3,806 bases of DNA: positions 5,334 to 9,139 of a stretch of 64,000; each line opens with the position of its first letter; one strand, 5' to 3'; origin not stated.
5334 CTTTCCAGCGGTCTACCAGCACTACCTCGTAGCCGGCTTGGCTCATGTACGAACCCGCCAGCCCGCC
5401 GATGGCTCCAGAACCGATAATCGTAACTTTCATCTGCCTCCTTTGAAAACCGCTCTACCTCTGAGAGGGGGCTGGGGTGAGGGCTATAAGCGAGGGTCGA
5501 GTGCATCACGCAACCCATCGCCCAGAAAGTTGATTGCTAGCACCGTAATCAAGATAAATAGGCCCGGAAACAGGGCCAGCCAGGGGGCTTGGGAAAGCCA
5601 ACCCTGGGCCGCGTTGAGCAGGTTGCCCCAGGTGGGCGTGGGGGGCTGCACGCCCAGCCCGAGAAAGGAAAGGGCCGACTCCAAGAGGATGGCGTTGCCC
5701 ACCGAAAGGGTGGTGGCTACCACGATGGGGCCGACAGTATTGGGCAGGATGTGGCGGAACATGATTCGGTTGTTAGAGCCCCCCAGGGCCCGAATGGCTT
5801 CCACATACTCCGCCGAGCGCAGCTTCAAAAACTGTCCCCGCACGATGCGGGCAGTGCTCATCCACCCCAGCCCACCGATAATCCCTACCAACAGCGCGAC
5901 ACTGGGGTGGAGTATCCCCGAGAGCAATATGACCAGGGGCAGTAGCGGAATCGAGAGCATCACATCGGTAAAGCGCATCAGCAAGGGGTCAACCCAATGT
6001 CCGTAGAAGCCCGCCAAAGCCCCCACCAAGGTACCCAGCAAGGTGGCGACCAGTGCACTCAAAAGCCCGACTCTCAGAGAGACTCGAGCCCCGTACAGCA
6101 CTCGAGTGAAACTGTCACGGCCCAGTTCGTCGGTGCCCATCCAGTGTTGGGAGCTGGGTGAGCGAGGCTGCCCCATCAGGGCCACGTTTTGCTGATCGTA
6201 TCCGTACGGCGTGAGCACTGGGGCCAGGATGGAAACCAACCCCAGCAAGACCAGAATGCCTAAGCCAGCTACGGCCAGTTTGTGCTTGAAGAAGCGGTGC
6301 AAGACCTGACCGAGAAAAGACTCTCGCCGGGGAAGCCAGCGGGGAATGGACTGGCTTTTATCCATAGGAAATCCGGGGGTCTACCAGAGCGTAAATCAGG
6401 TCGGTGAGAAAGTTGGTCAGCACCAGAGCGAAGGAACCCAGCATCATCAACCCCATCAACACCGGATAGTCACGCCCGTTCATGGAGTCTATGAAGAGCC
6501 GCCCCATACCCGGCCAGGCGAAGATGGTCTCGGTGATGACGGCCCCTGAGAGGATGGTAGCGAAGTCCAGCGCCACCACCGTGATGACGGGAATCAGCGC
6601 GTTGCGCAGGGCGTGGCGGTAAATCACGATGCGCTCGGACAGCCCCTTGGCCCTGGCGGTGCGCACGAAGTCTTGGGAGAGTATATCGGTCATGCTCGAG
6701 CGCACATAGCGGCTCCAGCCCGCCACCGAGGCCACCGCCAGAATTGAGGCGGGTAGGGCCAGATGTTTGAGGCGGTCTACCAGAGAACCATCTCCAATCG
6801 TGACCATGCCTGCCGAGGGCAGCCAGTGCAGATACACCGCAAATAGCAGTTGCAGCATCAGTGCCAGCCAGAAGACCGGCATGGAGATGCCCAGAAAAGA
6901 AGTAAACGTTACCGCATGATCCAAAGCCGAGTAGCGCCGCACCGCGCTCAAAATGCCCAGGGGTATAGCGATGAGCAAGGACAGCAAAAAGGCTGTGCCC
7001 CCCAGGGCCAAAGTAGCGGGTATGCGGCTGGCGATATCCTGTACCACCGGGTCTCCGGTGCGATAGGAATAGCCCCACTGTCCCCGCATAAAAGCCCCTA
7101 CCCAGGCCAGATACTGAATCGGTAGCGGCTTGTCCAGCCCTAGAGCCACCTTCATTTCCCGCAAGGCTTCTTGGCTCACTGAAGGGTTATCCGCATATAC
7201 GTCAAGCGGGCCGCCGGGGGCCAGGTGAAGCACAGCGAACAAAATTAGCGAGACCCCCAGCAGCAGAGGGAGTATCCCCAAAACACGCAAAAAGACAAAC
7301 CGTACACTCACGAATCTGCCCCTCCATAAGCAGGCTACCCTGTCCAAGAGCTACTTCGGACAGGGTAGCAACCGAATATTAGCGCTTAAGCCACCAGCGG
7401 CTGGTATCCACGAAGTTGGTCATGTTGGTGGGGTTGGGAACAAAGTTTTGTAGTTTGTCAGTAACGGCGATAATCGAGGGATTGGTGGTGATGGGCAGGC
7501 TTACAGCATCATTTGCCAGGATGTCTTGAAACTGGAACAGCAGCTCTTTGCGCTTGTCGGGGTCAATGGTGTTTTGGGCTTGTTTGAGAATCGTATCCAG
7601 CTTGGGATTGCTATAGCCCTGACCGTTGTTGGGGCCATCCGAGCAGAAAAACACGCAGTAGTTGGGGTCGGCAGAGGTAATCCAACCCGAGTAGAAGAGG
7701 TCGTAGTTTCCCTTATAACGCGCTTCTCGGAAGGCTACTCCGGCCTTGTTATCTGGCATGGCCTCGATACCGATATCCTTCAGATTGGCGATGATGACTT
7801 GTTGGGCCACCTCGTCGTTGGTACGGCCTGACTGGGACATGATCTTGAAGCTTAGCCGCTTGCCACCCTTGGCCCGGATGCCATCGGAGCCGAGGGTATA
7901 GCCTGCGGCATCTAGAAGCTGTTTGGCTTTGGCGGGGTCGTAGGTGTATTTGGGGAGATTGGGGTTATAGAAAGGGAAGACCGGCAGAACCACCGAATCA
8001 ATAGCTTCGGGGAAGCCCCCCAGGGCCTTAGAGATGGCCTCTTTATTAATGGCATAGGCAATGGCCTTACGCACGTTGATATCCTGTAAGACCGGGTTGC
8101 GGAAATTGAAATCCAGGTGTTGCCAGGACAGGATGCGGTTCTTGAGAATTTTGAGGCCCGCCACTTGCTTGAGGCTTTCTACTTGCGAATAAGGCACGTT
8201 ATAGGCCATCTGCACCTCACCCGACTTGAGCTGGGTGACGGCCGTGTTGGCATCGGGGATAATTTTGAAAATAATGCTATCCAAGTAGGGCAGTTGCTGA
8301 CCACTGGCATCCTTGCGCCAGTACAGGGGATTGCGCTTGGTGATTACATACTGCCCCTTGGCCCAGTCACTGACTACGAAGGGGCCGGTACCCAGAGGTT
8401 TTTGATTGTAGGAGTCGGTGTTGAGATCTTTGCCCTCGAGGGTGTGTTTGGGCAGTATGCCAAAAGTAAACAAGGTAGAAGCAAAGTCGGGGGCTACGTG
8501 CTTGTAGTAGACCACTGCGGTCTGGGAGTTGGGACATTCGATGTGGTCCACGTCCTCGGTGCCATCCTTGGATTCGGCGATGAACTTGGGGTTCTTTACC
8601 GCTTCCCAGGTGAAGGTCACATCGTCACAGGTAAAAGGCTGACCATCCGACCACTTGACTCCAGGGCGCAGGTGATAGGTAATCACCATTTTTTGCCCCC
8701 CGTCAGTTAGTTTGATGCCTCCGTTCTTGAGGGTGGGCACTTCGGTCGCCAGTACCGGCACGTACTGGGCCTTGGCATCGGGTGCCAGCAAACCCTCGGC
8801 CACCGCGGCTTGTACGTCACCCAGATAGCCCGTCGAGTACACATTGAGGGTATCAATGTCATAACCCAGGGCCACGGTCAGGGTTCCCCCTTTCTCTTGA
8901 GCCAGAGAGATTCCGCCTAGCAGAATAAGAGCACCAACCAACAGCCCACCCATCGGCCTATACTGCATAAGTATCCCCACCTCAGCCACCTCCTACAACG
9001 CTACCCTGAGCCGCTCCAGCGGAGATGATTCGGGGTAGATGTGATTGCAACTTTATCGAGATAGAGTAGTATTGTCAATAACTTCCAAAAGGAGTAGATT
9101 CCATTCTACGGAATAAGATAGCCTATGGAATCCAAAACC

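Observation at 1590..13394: Uncharacterised IclR-controlled divergent catabolic locus built around two DUF885-like proteins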

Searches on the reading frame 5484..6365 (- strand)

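Call 3: search_protein_families(library=pfam, proteins=[window:5484-6365:-])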
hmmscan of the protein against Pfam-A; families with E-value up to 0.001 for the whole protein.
window:5484-6365:- (293 aa): 2 families
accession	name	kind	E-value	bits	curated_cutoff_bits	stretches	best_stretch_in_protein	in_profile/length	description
PF00528.27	BPD_transp_1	-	1.6e-33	116.4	26.4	1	111-293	1-182/184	Binding-protein-dependent transport system inner membrane component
PF12911.12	OppC_N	-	4.3e-16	59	23.9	1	16-62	1-47/53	N-terminal TM domain of oligopeptide transport permease C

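Call 4: search_protein_families(library=ncbifam, proteins=[window:5484-6365:-])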
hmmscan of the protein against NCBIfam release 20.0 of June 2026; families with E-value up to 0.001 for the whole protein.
window:5484-6365:- (293 aa): 23 families
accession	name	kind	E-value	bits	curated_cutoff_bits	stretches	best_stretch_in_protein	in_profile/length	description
NF045476.1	Opp4C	equivalog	6.6e-107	356.9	350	1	20-292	5-278/278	oligopeptide ABC transporter permease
NF045474.1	Opp2C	equivalog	3e-77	259.4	300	1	57-290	3-236/236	nickel transporter permease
NF011662.0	PRK15082.1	equivalog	5e-77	259.2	484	1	21-293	29-300/303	glutathione ABC transporter permease GsiD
NF045473.1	Opp1C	equivalog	1.8e-76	257.1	350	1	26-293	2-267/267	nickel/cobalt ABC transporter permease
TIGR02790.1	nickel_nikC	equivalog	8.4e-76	255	358.45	1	32-290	2-258/258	nickel ABC transporter permease subunit NikC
NF011935.0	PRK15406.1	equivalog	1.9e-74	251.1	433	1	21-292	29-300/302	oligopeptide ABC transporter permease OppC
NF045475.1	Opp3C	equivalog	4.5e-74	249.5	450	2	72-293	106-327/328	oligopeptide ABC transporter permease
NF007376.0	PRK09881.1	equivalog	1e-65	221.7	434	1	23-292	25-292/298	D,D-dipeptide ABC transporter permease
NF008160.0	PRK10913.1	equivalog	2.8e-63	214.1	483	1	16-293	17-298/300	dipeptide ABC transporter permease DppC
NF007738.0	PRK10417.1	equivalog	3e-63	213.9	335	1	33-293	13-271/277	nickel ABC transporter permease subunit NikC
NF047573.1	opine_perm_CntC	exception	7.3e-58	196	440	1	21-293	1-271/271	staphylopine uptake ABC transporter permease subunit CntC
NF043080.1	MMSYN1_0166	equivalog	6e-49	166.6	370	1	16-292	25-304/307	oligopeptide ABC transporter permease OppC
NF011596.0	PRK15021.1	subfamily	4e-45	154.3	439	1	66-291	113-337/341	microcin C ABC transporter permease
NF011691.0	PRK15111.1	equivalog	9.8e-40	136.9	379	1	16-289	14-291/296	putrescine export ABC transporter permease SapC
NF045470.1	Opp2B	equivalog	1.6e-08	34.1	350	1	95-238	108-255/300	nickel ABC transporter permease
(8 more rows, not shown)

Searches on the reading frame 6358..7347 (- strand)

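Call 3: search_protein_families(library=pfam, proteins=[window:6358-7347:-])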
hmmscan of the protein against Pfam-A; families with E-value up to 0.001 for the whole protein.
window:6358-7347:- (329 aa): 2 families
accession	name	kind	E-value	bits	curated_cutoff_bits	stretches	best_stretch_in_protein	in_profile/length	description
PF00528.27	BPD_transp_1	-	7.7e-43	146.8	26.4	1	127-327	1-183/184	Binding-protein-dependent transport system inner membrane component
PF19300.4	BPD_transp_1_N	-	3.2e-11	43.9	23.8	1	15-115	2-113/114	Binding-prot-dependent transport system membrane comp, N-term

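Call 4: search_protein_families(library=ncbifam, proteins=[window:6358-7347:-])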
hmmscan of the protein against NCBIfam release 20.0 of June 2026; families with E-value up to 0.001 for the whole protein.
window:6358-7347:- (329 aa): 19 families
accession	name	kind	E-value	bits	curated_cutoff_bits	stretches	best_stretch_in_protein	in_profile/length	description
NF045470.1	Opp2B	equivalog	2.7e-92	309.2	350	1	21-326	1-299/300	nickel ABC transporter permease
NF045472.1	Opp4B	equivalog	5.8e-87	292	450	1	16-326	3-318/319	oligopeptide ABC transporter permease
TIGR02789.1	nickel_nikB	equivalog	2.1e-83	280.3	447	1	16-327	3-307/314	nickel ABC transporter permease subunit NikB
NF045469.1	Opp1B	equivalog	3.2e-79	266.6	380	1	16-326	3-306/307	nickel/cobalt ABC transporter permease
NF007677.0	PRK10352.1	equivalog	5.1e-79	265.6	433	1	15-327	2-307/314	nickel ABC transporter permease subunit NikB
NF008161.0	PRK10914.1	equivalog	4.1e-76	256.3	590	2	186-327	195-336/339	dipeptide ABC transporter permease DppB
NF011661.0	PRK15081.1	equivalog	4.1e-71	240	463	1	16-328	3-305/306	glutathione ABC transporter permease GsiC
NF045471.1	Opp3B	equivalog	9.3e-70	235.4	480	1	16-326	3-302/308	oligopeptide ABC transporter permease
NF007008.0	PRK09471.1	equivalog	9.5e-63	212.4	388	1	15-328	2-306/306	oligopeptide ABC transporter permease OppB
NF011690.0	PRK15110.1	equivalog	2.5e-49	168.5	432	2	189-324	176-311/321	putrescine export ABC transporter permease SapB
NF011712.0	PRK15133.1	subfamily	6.8e-42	143.7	445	1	57-328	81-361/364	microcin C ABC transporter permease YejB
NF043081.1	MMSYN1_0165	equivalog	9.2e-37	126.9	350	1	79-327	147-385/388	oligopeptide ABC transporter permease OppB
NF045474.1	Opp2C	equivalog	4.3e-09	36.3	300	1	203-266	107-172/236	nickel transporter permease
NF045476.1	Opp4C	equivalog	7.9e-07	28.6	350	1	115-282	82-222/278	oligopeptide ABC transporter permease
TIGR02790.1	nickel_nikC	equivalog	3.5e-06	26.8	358.45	1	203-266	129-194/258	nickel ABC transporter permease subunit NikC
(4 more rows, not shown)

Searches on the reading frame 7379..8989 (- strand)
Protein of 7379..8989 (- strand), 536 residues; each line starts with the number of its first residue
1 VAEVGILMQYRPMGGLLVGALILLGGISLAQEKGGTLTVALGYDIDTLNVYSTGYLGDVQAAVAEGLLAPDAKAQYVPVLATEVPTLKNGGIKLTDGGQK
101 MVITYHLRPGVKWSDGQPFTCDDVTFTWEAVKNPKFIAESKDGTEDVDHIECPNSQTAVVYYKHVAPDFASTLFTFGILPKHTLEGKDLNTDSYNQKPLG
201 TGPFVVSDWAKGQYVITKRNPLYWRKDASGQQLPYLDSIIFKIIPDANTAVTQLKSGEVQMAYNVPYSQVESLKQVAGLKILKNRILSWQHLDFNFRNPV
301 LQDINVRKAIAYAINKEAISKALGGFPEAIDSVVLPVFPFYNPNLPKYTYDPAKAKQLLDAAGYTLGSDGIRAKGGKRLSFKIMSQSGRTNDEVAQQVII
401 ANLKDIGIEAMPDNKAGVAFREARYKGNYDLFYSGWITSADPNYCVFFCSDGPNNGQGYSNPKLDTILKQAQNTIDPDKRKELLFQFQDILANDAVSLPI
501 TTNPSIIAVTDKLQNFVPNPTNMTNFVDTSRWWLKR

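Call 3: search_protein_families(library=pfam, proteins=[window:7379-8989:-])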
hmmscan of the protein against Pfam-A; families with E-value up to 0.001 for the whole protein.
window:7379-8989:- (536 aa): 1 family
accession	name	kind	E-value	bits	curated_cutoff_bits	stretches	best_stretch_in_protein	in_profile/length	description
PF00496.27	SBP_bac_5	-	9.3e-87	292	32.4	1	77-443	3-353/368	Bacterial extracellular solute-binding proteins, family 5 Middle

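Call 4: search_protein_families(library=ncbifam, proteins=[window:7379-8989:-])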
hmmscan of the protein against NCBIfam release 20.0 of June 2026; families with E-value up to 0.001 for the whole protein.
window:7379-8989:- (536 aa): 10 families
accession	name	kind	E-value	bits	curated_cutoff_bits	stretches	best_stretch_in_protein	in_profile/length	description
NF045467.1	Opp4A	equivalog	2.2e-59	201.2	650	1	32-533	32-555/556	oligopeptide ABC transporter substrate-binding protein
TIGR02294.1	nickel_nikA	equivalog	1.7e-48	165.4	393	1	34-516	5-486/501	nickel ABC transporter substrate-binding protein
NF045468.1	Opp5A_nikA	equivalog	1.1e-43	149.5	600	1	37-522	20-478/488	nickel ABC transporter substrate-binding protein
TIGR04028.1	SBP_KPN_01854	hypoth_equivalog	9.1e-41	140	468.5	1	103-526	62-503/509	TIGR04028 family ABC transporter substrate-binding protein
NF011942.0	PRK15413.1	equivalog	1.1e-38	133.2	594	1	95-528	82-508/512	glutathione ABC transporter substrate-binding protein GsiB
NF047575.1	opine_bind_CntA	exception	3.4e-30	105.1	800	1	97-514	90-516/535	staphylopine-dependent metal ABC transporter substrate-binding lipoprotein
NF043070.1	DppA_dipep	equivalog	1e-29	103.5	1005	1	103-527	91-530/535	dipeptide ABC transporter periplasmic-binding protein DppA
NF011684.0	PRK15104.1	equivalog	1.2e-25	90.2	947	2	196-500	209-508/543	oligopeptide ABC transporter substrate-binding protein OppA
NF011689.0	PRK15109.1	equivalog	1.2e-24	86.9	560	1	161-526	179-533/547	ABC transporter substrate-binding protein SapA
NF007287.0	PRK09755.1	equivalog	1.2e-19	70.5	1098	1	93-510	85-510/535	ABC transporter substrate-binding protein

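Call 24: search_solved_structures(query=window:7379-8989:-, max_evalue=1e-10)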
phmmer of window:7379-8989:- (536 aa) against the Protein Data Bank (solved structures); distinct sequences matched with E-value up to 1e-10: 95 (the best 60 are shown).
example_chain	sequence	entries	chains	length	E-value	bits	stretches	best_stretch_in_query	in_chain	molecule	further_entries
8efz_A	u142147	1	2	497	1.2e-55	192.2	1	97-495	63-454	Extracellular solute-binding protein family 5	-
1xoc_A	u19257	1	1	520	8e-48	166.4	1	91-535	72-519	Oligopeptide-binding protein appA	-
4oet_A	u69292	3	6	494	9.1e-47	162.9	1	101-492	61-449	Putative peptide ABC-transport system periplasmic peptide-binding protein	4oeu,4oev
5u4o_A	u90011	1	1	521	2.3e-40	141.8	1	29-522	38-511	ABC transporter substrate-binding protein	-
2d5w_A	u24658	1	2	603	3.3e-40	141.3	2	200-518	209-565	peptide ABC transporter, peptide-binding protein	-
5isu_A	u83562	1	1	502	9.5e-38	133.1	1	98-534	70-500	Lmo0135 protein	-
1uqw_A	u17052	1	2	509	1.4e-31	112.7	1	39-527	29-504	PUTATIVE BINDING PROTEIN YLIB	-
4pfu_A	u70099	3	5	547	1.9e-31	112.3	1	106-533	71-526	ABC transporter substrate-binding protein | Mannoside ABC transport system, sugar-binding protein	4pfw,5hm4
8j5q_A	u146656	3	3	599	8.1e-31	110.2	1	80-517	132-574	Uncharacterized protein Rv1280c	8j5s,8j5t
8j5u_A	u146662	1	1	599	8.2e-31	110.2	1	80-517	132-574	Uncharacterized protein Rv1280c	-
1dpp_A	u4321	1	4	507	1.4e-30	109.5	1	102-528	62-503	DIPEPTIDE BINDING PROTEIN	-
8z1y_F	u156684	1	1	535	1.6e-30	109.3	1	102-528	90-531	Dipeptide-binding protein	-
8z1z_F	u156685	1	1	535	2e-30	109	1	102-528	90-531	Dipeptide-binding protein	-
1dpe_A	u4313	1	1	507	2.9e-30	108.4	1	102-528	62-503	DIPEPTIDE-BINDING PROTEIN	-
7kz8_A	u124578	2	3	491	3.2e-30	108.3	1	101-522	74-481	Peptide/nickel transport system substrate-binding protein AapF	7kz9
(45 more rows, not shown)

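Call 46: search_solved_structures(query=window:7379-8989:-, max_evalue=1e-45, show_alignments=3)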
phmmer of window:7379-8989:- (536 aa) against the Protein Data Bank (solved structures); distinct sequences matched with E-value up to 1e-45: 3.
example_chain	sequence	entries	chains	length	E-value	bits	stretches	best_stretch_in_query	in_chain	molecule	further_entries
8efz_A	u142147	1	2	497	1.2e-55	192.2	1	97-495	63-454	Extracellular solute-binding protein family 5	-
1xoc_A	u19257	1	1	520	8e-48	166.4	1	91-535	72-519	Oligopeptide-binding protein appA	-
4oet_A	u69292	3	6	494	9.1e-47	162.9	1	101-492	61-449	Putative peptide ABC-transport system periplasmic peptide-binding protein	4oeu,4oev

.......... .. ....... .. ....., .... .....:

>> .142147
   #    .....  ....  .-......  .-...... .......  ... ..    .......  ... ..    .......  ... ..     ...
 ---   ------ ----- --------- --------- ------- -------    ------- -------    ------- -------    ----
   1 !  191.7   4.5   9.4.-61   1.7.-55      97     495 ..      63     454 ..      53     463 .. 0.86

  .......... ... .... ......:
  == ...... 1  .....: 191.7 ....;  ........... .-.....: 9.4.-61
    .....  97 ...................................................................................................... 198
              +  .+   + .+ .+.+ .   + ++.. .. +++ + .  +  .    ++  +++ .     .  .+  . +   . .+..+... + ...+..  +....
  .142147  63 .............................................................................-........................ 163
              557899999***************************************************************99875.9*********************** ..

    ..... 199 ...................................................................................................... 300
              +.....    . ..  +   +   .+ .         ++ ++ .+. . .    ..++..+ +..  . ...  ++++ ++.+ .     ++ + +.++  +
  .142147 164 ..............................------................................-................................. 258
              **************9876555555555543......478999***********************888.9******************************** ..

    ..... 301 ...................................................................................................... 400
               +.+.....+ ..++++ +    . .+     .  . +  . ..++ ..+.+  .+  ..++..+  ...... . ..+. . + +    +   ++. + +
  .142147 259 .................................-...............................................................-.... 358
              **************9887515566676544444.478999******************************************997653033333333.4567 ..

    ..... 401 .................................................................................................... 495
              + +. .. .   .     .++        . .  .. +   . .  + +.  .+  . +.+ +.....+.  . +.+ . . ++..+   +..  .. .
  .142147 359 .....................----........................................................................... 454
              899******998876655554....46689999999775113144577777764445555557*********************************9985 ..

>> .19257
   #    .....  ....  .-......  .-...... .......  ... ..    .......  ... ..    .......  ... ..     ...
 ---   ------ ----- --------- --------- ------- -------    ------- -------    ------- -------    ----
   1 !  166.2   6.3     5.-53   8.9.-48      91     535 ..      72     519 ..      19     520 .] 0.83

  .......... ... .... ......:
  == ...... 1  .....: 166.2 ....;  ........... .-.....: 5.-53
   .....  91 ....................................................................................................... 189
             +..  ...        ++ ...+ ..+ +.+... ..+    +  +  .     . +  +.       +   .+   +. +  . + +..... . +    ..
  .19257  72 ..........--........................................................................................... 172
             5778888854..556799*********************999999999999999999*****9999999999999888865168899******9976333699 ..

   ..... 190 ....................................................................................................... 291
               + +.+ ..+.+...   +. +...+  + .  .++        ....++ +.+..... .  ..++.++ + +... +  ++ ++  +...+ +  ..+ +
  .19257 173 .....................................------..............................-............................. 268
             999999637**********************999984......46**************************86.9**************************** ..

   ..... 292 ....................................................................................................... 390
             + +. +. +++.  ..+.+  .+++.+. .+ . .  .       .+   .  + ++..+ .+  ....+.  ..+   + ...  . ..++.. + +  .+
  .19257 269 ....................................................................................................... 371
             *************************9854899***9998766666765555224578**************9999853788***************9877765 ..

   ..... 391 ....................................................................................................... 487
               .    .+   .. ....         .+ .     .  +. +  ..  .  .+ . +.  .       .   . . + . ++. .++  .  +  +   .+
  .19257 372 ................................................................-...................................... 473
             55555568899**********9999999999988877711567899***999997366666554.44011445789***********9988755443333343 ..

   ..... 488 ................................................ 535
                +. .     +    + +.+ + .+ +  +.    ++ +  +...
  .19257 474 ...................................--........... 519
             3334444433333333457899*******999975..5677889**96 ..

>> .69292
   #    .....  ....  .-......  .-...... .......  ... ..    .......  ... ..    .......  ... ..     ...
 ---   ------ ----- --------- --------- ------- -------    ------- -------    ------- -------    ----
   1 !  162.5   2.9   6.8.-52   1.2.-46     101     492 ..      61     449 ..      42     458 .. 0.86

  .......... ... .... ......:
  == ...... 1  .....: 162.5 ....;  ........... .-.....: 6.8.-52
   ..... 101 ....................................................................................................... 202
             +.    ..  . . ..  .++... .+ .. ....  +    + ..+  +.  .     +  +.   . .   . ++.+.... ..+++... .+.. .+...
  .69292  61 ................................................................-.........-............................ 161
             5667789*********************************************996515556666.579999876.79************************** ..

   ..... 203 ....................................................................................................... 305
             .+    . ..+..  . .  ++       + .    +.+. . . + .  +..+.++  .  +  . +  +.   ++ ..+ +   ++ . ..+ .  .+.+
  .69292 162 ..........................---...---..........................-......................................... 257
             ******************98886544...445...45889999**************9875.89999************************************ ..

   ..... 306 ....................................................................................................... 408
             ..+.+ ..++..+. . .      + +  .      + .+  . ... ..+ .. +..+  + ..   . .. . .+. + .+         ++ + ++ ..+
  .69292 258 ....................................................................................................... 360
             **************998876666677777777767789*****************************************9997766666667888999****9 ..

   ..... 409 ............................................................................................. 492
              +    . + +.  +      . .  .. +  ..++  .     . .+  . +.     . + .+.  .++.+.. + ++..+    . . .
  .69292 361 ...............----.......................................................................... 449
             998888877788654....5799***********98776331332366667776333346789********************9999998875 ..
